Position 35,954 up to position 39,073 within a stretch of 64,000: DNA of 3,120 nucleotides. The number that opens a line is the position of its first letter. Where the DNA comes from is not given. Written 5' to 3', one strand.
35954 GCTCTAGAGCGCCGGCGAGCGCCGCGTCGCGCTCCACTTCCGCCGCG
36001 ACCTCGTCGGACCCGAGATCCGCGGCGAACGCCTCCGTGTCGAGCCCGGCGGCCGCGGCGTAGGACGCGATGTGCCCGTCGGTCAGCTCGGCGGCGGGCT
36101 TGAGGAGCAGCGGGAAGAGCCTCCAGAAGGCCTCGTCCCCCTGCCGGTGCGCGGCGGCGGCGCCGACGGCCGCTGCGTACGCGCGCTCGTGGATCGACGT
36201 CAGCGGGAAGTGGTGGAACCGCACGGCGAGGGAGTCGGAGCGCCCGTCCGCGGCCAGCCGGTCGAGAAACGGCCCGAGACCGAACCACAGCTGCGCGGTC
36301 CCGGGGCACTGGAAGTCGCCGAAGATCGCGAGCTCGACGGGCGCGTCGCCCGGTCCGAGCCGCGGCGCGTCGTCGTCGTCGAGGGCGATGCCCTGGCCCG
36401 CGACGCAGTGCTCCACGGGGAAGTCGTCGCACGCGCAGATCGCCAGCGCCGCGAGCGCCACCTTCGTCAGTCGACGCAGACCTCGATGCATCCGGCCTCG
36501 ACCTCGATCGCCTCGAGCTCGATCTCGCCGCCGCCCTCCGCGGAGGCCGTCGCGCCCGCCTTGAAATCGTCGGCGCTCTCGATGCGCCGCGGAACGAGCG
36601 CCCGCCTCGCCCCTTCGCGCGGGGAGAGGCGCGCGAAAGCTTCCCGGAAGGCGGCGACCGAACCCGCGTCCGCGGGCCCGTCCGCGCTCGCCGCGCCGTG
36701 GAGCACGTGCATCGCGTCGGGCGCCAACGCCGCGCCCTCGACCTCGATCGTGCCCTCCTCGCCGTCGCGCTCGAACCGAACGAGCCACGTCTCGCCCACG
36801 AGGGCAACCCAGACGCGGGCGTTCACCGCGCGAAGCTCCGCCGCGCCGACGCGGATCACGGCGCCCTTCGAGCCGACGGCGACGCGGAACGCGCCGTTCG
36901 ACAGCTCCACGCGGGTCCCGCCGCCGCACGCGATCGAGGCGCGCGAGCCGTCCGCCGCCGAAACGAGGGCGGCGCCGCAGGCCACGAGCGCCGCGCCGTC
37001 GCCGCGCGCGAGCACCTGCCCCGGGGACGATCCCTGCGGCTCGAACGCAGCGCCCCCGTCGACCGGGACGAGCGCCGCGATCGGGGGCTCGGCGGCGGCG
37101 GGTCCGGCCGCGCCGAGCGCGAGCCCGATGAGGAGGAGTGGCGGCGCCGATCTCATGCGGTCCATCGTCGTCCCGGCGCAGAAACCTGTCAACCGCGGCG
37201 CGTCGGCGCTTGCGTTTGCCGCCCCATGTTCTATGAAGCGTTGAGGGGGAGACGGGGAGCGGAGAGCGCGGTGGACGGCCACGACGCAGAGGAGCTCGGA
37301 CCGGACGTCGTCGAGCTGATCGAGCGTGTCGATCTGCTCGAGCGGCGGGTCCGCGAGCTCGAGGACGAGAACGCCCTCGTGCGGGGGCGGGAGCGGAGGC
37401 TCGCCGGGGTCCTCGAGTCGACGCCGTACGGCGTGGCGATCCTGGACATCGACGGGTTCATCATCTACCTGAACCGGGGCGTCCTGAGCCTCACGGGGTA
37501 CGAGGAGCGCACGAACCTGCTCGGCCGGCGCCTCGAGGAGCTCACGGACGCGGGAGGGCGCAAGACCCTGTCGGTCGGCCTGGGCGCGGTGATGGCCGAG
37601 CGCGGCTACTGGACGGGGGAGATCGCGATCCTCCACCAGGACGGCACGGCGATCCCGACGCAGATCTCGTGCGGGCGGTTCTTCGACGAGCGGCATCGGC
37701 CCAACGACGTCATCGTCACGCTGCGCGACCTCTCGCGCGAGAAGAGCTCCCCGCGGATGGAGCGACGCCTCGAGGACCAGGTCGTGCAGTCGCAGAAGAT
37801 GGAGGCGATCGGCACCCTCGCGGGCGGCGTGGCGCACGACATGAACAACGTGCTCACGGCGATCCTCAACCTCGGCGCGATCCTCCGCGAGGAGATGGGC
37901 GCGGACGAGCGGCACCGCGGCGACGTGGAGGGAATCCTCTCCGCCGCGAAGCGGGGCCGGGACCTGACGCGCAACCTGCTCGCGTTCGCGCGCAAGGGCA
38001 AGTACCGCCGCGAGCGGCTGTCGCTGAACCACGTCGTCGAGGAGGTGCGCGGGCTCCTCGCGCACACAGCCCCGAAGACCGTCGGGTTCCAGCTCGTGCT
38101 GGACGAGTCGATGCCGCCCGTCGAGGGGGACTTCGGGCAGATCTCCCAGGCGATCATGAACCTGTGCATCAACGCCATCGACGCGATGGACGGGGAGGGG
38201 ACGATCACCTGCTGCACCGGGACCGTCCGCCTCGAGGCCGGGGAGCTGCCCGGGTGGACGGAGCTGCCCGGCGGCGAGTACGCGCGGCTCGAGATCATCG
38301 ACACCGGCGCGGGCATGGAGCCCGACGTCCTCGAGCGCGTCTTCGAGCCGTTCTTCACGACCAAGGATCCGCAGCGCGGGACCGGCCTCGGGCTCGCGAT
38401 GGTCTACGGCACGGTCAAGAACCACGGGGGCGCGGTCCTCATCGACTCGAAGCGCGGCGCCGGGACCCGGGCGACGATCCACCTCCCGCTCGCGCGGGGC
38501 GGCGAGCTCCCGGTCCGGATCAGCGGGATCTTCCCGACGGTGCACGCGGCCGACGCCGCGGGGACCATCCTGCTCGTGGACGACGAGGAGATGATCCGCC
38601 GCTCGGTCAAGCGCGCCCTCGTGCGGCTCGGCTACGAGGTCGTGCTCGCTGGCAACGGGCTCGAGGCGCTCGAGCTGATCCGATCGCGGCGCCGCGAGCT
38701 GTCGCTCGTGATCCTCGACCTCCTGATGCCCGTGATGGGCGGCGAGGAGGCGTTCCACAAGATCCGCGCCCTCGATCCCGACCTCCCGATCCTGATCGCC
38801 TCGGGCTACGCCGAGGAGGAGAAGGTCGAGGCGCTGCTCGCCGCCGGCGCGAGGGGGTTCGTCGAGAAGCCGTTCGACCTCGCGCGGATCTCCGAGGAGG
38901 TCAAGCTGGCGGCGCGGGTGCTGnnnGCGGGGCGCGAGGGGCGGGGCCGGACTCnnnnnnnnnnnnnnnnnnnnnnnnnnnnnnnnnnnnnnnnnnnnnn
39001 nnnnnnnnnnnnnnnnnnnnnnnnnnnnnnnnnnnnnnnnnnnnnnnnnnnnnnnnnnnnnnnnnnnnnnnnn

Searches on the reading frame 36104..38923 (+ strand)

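Call 56: search_protein_families(library=pfam, proteins=[window:36104-38923:+], max_evalue=0.0001)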
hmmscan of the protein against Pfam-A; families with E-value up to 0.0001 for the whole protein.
window:36104-38923:+ (940 aa): 7 families
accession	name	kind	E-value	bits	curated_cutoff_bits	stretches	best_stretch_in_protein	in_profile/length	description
PF00072.30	Response_reg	-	3.5e-24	85.5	30.2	1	822-933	1-110/111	Response regulator receiver domain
PF02518.31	HATPase_c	-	9.1e-22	78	26.4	1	678-797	4-110/111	Histidine kinase-, DNA gyrase B-, and HSP90-like ATPase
PF08448.16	PAS_4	-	2.1e-09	38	23.1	1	437-546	1-108/110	PAS fold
PF13426.13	PAS_9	-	2.6e-09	37.7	27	1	442-544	2-102/103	PAS domain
PF13188.13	PAS_8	-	6.4e-08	32.7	21.8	1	432-481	2-51/65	PAS domain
PF00512.31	HisKA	-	8.6e-08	32.6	26.9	1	570-631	3-63/66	His Kinase A (phospho-acceptor) domain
PF00989.32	PAS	-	5.6e-06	26.8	22.6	1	432-542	2-112/113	PAS fold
